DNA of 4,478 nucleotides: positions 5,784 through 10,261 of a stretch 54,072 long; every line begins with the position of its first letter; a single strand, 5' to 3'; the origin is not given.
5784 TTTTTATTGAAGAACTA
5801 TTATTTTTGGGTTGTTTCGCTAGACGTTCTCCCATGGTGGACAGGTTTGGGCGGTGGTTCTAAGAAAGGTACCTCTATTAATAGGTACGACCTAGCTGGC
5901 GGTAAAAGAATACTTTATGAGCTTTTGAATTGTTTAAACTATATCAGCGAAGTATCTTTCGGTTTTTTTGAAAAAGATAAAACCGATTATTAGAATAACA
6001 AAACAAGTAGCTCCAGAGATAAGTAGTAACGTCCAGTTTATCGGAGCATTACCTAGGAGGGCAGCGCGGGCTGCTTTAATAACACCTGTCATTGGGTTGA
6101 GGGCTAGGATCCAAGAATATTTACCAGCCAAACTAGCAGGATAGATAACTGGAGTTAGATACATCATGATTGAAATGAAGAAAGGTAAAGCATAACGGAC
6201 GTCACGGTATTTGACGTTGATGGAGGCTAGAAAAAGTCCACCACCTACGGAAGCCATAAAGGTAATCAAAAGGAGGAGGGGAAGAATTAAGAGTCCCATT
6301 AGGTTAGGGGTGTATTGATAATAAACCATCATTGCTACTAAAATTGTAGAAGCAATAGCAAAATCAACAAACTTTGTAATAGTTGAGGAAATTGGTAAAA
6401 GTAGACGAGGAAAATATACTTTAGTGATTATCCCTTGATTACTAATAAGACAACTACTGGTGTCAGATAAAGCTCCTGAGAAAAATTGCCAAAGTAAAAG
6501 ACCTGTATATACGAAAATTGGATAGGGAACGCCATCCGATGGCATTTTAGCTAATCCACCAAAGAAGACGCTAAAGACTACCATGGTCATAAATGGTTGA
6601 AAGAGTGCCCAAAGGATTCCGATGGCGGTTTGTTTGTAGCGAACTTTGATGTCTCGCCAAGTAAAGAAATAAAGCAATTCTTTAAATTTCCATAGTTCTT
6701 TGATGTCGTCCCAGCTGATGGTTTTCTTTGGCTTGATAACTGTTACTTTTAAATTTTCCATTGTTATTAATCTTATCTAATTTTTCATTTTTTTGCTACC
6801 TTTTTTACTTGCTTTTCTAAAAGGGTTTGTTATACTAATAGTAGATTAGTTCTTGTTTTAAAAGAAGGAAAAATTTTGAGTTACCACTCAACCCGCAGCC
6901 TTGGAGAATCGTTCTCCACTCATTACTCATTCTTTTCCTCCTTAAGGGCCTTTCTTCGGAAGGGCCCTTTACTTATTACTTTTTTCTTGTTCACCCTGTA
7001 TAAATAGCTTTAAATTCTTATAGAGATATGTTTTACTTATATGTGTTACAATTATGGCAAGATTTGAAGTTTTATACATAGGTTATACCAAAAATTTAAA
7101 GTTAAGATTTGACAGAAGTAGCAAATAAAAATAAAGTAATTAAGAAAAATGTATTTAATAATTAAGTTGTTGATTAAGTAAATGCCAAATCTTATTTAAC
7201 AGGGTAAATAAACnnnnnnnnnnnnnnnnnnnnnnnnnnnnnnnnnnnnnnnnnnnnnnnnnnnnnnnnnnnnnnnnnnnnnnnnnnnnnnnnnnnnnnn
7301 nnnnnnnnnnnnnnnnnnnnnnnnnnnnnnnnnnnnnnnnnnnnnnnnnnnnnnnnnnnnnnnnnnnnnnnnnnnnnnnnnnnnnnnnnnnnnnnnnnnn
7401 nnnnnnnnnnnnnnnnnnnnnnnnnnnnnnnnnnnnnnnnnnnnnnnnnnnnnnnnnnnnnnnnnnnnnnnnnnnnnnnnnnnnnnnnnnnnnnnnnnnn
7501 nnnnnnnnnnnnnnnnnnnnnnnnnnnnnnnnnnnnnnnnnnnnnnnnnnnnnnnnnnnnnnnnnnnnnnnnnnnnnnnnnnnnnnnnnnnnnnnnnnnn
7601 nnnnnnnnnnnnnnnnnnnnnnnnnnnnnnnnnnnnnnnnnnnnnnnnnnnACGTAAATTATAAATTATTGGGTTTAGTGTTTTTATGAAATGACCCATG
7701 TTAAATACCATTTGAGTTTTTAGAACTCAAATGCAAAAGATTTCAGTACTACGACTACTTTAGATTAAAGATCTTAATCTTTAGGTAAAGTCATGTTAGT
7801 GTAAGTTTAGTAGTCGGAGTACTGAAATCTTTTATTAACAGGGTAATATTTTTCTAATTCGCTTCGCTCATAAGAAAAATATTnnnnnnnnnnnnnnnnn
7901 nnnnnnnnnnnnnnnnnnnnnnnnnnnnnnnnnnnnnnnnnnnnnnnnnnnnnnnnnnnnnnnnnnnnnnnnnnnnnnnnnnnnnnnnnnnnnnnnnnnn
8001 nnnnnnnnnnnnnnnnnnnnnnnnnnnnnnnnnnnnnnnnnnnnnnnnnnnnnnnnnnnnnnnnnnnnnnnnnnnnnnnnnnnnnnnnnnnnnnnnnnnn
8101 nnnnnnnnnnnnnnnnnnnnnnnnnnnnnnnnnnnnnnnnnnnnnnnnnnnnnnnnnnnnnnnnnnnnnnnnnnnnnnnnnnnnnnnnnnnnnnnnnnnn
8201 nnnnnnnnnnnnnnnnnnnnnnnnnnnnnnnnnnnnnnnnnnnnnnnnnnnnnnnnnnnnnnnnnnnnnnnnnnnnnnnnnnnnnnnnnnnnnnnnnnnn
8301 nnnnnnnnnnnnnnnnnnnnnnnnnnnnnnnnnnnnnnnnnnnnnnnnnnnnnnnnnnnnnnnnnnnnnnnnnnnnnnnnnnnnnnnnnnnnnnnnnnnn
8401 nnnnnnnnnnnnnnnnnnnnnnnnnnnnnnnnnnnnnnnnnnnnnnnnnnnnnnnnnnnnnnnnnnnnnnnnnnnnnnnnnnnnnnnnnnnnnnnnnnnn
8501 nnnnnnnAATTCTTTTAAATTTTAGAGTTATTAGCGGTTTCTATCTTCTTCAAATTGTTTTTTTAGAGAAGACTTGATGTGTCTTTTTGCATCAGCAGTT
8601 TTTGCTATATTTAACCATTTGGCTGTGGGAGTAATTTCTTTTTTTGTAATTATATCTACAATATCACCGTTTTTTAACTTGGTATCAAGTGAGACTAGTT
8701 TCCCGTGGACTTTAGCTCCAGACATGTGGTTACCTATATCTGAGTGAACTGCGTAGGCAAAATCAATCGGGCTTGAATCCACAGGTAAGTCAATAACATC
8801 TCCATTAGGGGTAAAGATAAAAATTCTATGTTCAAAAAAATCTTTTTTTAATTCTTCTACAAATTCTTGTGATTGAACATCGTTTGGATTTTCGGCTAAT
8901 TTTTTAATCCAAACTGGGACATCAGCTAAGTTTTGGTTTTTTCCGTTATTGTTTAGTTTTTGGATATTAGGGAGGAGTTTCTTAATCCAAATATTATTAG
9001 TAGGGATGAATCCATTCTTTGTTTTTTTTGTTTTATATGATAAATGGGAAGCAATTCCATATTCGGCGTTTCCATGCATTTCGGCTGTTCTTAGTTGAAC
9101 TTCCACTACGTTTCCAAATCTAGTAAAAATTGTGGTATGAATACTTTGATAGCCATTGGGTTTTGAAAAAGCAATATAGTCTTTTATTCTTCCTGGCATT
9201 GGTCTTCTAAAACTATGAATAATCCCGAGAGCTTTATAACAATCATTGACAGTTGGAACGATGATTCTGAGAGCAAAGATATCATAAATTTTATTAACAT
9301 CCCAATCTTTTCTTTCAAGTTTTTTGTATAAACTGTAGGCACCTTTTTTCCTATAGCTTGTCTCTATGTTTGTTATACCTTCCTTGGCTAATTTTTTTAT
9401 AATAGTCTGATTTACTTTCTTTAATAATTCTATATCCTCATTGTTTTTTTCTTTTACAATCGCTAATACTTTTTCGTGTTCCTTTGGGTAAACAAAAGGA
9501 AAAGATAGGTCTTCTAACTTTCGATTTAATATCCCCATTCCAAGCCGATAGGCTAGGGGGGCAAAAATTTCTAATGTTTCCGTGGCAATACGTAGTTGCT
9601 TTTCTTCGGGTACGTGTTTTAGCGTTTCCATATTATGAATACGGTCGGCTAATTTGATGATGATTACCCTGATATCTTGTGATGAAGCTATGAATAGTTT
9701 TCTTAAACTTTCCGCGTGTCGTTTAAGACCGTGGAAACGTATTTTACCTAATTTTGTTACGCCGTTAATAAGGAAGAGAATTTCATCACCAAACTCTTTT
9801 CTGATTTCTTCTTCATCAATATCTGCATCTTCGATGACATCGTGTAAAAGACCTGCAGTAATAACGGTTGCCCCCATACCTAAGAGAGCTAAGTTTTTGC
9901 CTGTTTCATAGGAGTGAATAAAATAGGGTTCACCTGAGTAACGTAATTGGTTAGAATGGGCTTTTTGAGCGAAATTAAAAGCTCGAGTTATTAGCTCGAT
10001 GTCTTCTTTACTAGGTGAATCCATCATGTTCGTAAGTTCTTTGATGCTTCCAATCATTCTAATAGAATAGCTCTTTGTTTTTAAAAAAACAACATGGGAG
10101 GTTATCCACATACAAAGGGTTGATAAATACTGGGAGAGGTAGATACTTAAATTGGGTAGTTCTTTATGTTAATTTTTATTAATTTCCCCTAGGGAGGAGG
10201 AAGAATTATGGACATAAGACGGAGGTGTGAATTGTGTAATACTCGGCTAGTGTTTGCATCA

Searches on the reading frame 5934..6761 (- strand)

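Call 25: search_protein_families(library=pfam, proteins=[window:5934-6761:-], max_evalue=0.0001)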
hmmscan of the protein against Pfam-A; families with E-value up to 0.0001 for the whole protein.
window:5934-6761:- (275 aa): 1 family
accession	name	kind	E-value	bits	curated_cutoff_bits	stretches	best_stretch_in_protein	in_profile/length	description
PF01061.29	ABC2_membrane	-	3e-18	66.6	26.9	1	30-235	3-210/211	ABC-2 type transporter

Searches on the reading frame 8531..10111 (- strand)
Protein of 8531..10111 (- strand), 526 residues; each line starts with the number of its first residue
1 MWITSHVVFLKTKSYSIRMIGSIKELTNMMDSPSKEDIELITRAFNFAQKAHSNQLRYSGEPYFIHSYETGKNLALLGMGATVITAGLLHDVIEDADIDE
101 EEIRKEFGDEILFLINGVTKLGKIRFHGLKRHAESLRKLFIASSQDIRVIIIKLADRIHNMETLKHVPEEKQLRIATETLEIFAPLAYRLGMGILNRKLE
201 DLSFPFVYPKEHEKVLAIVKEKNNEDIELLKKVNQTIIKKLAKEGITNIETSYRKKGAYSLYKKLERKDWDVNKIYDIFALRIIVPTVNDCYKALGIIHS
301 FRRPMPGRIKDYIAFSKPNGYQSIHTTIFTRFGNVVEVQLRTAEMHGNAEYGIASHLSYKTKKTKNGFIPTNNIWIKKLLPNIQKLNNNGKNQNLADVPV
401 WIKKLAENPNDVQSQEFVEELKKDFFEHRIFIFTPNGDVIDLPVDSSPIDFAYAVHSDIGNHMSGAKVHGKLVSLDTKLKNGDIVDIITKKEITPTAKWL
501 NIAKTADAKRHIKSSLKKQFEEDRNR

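Call 25: search_protein_families(library=pfam, proteins=[window:8531-10111:-], max_evalue=0.0001)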
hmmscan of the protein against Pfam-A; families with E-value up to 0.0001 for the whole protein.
window:8531-10111:- (526 aa): 4 families
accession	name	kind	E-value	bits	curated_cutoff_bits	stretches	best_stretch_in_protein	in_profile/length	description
PF13328.12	HD_4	-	3.6e-41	140.9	27.2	1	44-192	1-155/156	HD domain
PF04607.23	RelA_SpoT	-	9.5e-37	126.2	27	1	254-363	2-112/113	Region found in RelA / SpoT proteins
PF02824.27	TGS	-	2.8e-22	79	22.2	1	430-489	1-60/60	TGS domain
PF01966.28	HD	-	4.9e-10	40.2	22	1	63-161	1-116/116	HD domain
